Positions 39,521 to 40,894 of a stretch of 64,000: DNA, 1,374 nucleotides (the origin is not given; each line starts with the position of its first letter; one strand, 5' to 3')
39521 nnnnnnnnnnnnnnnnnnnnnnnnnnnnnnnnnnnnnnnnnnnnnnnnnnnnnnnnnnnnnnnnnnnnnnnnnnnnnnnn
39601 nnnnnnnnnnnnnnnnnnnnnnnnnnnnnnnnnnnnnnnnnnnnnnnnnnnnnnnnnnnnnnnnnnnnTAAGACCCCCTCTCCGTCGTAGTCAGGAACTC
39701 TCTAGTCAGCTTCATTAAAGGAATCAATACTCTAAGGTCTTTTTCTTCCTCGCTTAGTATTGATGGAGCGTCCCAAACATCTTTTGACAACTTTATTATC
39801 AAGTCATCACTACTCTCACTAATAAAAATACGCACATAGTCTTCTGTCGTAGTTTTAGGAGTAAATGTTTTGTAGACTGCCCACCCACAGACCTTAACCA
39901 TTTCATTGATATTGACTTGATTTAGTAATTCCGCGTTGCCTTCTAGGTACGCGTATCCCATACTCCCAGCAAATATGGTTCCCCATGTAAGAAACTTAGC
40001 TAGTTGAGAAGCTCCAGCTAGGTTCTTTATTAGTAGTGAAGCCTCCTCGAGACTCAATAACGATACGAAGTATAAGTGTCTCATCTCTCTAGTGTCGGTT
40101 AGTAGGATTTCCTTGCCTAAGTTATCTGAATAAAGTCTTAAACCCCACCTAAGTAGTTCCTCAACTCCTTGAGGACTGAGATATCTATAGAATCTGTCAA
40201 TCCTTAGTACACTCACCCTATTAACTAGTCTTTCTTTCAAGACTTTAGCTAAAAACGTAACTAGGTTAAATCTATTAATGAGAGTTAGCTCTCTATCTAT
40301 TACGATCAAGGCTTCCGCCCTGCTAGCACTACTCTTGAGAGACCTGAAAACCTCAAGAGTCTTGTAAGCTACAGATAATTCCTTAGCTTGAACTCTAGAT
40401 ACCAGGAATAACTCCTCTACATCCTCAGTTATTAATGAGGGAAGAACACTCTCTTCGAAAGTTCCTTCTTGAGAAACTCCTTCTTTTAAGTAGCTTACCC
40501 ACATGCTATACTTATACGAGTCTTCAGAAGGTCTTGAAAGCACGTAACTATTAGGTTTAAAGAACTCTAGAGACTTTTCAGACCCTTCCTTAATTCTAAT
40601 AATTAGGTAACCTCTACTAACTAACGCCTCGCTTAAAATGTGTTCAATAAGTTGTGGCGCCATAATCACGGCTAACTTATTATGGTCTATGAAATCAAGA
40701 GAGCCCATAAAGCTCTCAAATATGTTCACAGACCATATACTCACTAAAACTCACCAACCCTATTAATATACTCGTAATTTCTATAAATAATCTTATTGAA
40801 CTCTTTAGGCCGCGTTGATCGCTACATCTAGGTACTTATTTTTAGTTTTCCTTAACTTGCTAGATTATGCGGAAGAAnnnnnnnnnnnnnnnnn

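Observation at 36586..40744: Translationally coupled three-gene operon with no recognisable domains (soluble 358 aa, 10-TM plus helical 734 aa, ~290-317 aa)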

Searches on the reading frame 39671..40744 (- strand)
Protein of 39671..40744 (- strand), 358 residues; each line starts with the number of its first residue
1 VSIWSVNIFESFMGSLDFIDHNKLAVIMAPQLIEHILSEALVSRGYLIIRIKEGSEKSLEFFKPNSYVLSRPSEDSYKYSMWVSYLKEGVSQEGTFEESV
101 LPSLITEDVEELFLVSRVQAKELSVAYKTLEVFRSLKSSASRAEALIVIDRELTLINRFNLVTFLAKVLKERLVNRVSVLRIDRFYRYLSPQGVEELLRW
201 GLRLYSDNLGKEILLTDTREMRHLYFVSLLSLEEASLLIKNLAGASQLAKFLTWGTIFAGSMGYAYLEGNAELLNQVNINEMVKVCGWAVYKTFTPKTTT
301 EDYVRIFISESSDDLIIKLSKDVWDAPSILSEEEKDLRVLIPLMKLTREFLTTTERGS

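Call 3: search_protein_families(library=pfam, proteins=[window:39671-40744:-], max_evalue=1)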
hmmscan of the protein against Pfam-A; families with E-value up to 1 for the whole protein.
window:39671-40744:- (358 aa): 1 family
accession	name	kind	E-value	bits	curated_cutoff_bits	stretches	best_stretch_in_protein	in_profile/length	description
PF20799.2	PIMT_C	-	0.031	14.7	22.9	1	151-220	17-79/104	Protein-L-isoaspartyl O-methyltransferase, C-terminal domain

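Call 4: search_protein_families(library=ncbifam, proteins=[window:39671-40744:-], max_evalue=1)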
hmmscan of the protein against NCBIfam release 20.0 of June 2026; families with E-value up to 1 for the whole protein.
window:39671-40744:- (358 aa): 0 families

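Call 8: search_protein_families(library=padloc, proteins=[window:39671-40744:-], max_evalue=1)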
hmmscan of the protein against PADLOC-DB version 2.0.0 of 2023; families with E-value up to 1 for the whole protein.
window:39671-40744:- (358 aa): 0 families

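Call 11: find_homologous_proteins(query=window:39671-40744:-)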
Query window:39671-40744:- (358 aa): 12 proteins with E <= 0.001 among 4903 candidates.
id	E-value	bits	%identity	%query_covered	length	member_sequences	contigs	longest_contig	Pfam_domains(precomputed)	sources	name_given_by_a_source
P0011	8.0e-223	757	99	100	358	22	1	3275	-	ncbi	ncbi:MAG: hypothetical protein QW036_04765 [Zestosphaera sp.]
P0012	1.8e-201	687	89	100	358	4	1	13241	-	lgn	-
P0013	1.5e-176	605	78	99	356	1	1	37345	-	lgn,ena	-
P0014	1.7e-176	605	79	100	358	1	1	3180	-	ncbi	ncbi:MAG: hypothetical protein ACK416_01605 [Zestosphaera sp.]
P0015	1.1e-173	595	75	100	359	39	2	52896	-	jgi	-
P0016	7.0e-173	593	78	97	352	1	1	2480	-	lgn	-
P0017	3.5e-172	590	77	100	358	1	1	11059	-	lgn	-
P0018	9.8e-172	589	76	99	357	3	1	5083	-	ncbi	ncbi:MAG: hypothetical protein ACP5KB_03015 [Thermoprotei archaeon]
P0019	2.1e-170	584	78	99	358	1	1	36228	-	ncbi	ncbi:MAG: hypothetical protein QN229_05045 [Desulfurococcaceae archaeon TW002]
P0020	1.4e-120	421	54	100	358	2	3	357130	-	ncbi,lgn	ncbi:MAG: hypothetical protein QW705_01475 [Zestosphaera sp.]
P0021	2.5e-120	420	52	100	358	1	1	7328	-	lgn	-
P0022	3.9e-118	413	54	100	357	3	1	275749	-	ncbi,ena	-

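Call 16: search_solved_structures(query=A2, max_evalue=10)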
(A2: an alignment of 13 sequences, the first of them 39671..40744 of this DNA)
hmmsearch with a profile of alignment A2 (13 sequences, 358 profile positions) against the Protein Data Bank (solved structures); distinct sequences matched with E-value up to 10: 1.
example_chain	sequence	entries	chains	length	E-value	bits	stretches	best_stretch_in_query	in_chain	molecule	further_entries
2pr1_A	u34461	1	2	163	0.35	13.2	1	119-190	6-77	Uncharacterized N-acetyltransferase ylbP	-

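Call 20: find_encoding_contigs(protein=P0022, flank=8000, max_places=2)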
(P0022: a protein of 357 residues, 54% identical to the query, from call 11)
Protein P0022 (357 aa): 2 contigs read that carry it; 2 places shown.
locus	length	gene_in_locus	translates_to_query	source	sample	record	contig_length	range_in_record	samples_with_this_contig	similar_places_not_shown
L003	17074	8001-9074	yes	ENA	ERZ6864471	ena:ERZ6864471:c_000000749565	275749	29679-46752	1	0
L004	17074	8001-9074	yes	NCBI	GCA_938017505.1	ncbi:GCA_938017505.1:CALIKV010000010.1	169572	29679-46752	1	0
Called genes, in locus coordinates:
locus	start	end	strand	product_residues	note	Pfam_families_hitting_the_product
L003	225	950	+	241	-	PF07714:PK_Tyr_Ser-Thr (weak)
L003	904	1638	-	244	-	-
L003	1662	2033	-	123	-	-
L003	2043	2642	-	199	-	PF01380:SIS, PF13580:SIS_2 (weak)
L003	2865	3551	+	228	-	-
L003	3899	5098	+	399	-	PF02163:Peptidase_M50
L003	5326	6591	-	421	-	PF02812:ELFV_dehydrog_N, PF00208:ELFV_dehydrog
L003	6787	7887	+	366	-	PF02073:Peptidase_M29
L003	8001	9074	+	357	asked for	-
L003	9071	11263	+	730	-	-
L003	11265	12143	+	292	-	-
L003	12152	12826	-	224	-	PF00702:Hydrolase, PF12710:HAD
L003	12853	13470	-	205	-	PF01558:POR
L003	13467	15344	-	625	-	PF01855:POR_N, PF02775:TPP_enzyme_C, PF12797:Fer4_2 (faint), PF13237:Fer4_10 (weak), PF14697:Fer4_21 (faint), PF00037:Fer4 (weak)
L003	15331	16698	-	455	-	PF02629:CoA_binding, PF13380:CoA_binding_2, PF13607:Succ_CoA_lig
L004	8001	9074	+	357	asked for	-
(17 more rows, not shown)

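Call 26: predict_structure(alignment_id=A2)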
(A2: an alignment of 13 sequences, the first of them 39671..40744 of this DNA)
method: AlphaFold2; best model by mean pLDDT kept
length: 358 residues; sequences in the alignment: 13
mean_pLDDT: 56.4   pTM: 0.59
mean pLDDT of the five models: 56.4, 56.4, 54.8, 41.1, 38.1
residues with pLDDT >= 90: 13; 70-90: 119; 50-70: 45; < 50: 181
segments of 3 or more residues with pLDDT < 50: 1-18, 75-93, 213-331, 333-335, 337-358
pLDDT, mean of each block of 10 residues (from residue 1): 42 45 87 85 87 83 80 52 39 59 81 86 84 78 82 64 69 74 66 75 70 46 38 40 37 32 32 33 29 24 23 36 43 46 43 37
secondary structure, 60 per line:
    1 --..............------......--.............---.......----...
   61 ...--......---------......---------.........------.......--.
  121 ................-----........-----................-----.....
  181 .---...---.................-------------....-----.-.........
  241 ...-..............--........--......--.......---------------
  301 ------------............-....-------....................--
elements in order: H3-16 E23-28 H31-43 E47-53 E58-63 E66-71 H81-86 H96-104 E111-117 H120-136 E142-149 H155-170 E176-181 H191-207 H221-224 H232-243 H245-258 H261-268 H271-276 H279-285 H313-324 H326-329 H337-356
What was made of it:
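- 39668..40744 (-): Gene A: a soluble 358-aa protein with a GTG start and a GGTGA Shine-Dalgarno-like motif 5-9 nt upstream. Residues about 21-210 (nt 40115-40684) form a Rossmann-like alpha/beta domain with no glycine-rich or P-loop. Residues 211-358 hold the best-conserved motif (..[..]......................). Call 26 gives the model (pLDDT about 80 for residues 20-70 and 100-150, below 50 for 213-358).
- On FtsZ/tubulin superfamily (protein A): Residues 213-358 have pLDDT below 50 (call 26).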

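Call 41: fold_search(model_id=the predicted structure, library=pdb)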
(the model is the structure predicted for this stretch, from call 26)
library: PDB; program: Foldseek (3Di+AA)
matches with E <= 10: 1711; with E <= 0.001: 17
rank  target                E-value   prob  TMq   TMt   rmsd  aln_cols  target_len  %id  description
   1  4rz3_A                9.5e-05  1.00  0.26  0.34  11.9       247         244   12  Crystal structure of the MinD-like ATPase FlhG (released 2015-03-04)
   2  2xka_C                1.4e-04  1.00  0.35  0.32   8.6       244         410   12  Crystal structure of a GTPyS-form protofilament of Bacillus thuringiensis serovar israelensis TubZ (released 2010-11-10)
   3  1rlu_B                3.8e-04  1.00  0.35  0.41   5.9       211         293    9  Mycobacterium tuberculosis FtsZ in complex with GTP-gamma-S (released 2004-08-31)
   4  2xkb_J                3.8e-04  1.00  0.34  0.32   8.5       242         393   11  Crystal structure of GDP-form protofilaments of Bacillus thuringiensis serovar israelensis TubZ (released 2010-11-10)
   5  2xkb_D                3.8e-04  1.00  0.34  0.31   7.9       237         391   10  Crystal structure of GDP-form protofilaments of Bacillus thuringiensis serovar israelensis TubZ (released 2010-11-10)
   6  2xka_G                4.4e-04  1.00  0.36  0.32   8.6       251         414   12  Crystal structure of a GTPyS-form protofilament of Bacillus thuringiensis serovar israelensis TubZ (released 2010-11-10)
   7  2xka_A                5.5e-04  1.00  0.36  0.33   5.8       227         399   12  Crystal structure of a GTPyS-form protofilament of Bacillus thuringiensis serovar israelensis TubZ (released 2010-11-10)
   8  4xcq                  5.8e-04  1.00  0.36  0.41   5.2       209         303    8  Clostridium botulinum phage c-st TubZ (C-terminal tail truncated protein) (released 2016-03-09)
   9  2xkb_L                6.2e-04  1.00  0.32  0.30   8.2       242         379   11  Crystal structure of GDP-form protofilaments of Bacillus thuringiensis serovar israelensis TubZ (released 2010-11-10)
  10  2xka_E                6.5e-04  1.00  0.36  0.33   8.6       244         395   13  Crystal structure of a GTPyS-form protofilament of Bacillus thuringiensis serovar israelensis TubZ (released 2010-11-10)
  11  2xka_B                6.9e-04  1.00  0.36  0.33   8.6       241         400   12  Crystal structure of a GTPyS-form protofilament of Bacillus thuringiensis serovar israelensis TubZ (released 2010-11-10)
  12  2xkb_I                6.9e-04  1.00  0.34  0.31   8.7       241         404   12  Crystal structure of GDP-form protofilaments of Bacillus thuringiensis serovar israelensis TubZ (released 2010-11-10)
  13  2xkb_F                7.7e-04  1.00  0.33  0.31   8.3       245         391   11  Crystal structure of GDP-form protofilaments of Bacillus thuringiensis serovar israelensis TubZ (released 2010-11-10)
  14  2xka_F                8.1e-04  1.00  0.35  0.31   8.4       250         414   11  Crystal structure of a GTPyS-form protofilament of Bacillus thuringiensis serovar israelensis TubZ (released 2010-11-10)
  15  2xkb_C                8.1e-04  1.00  0.30  0.28   9.2       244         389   11  Crystal structure of GDP-form protofilaments of Bacillus thuringiensis serovar israelensis TubZ (released 2010-11-10)
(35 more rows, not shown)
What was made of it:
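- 39668..40744 (-): Call 41 shows weak Foldseek hits to TubZ, FtsZ, MinD and SDR structures.
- On FtsZ/tubulin superfamily (protein A): The N-domain matches TubZ and FtsZ at E about 1e-4 and TM 0.35-0.41, but SDR and NmrA folds score similarly (call 41).
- Closest known: FtsZ/TubZ. Same: Its best Foldseek PDB hits are FlhG, TubZ and FtsZ (E about 1e-4, call 41).
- These values are low partly because half of the model is unreliable (calls 26, 41). SDR, NmrA and flavoprotein Rossmann folds score almost as well (call 41).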

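Call 42: search_protein_families(library=pfam, alignment_id=A4, max_evalue=0.1)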
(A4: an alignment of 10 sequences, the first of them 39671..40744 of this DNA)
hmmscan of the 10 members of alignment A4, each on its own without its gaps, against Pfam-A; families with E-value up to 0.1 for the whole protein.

A. member 1, window:39671-40744:- (358 aa): 1 family
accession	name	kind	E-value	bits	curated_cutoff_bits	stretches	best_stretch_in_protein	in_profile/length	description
PF20799.2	PIMT_C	-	0.031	14.7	22.9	1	151-220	17-79/104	Protein-L-isoaspartyl O-methyltransferase, C-terminal domain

B. families by the number of members that match (of 10 scanned): 5 families
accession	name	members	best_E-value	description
PF20876.2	VipE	1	0.01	Effector protein VipE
PF03463.20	eRF1_1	1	0.025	eRF1 domain 1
PF20799.2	PIMT_C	1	0.031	Protein-L-isoaspartyl O-methyltransferase, C-terminal domain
PF16992.11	RNA_pol_RpbG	1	0.046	DNA-directed RNA polymerase, subunit G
PF17421.7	DUF5409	1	0.071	Family of unknown function (DUF5409)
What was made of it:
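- On FtsZ/tubulin superfamily (protein A): No Pfam Tubulin or FtsZ_C hit (calls 3, 42).
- On ParA/MinD (SIMIBI) ATPases (protein A): No ParA, CbiA or AAA_31 Pfam hit (calls 3, 42).
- There is no Pfam Tubulin, FtsZ_C, ParA or CbiA hit (calls 3, 42).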

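Call 62: search_solved_structures(query=A10, max_evalue=10)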
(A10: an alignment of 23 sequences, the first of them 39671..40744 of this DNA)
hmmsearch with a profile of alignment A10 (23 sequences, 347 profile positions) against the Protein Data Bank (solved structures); distinct sequences matched with E-value up to 10: 0.

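Call 88: search_protein_families(library=phrogs, proteins=[window:39671-40744:-], max_evalue=0.1)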
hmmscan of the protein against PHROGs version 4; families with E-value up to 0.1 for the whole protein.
window:39671-40744:- (358 aa): 0 families
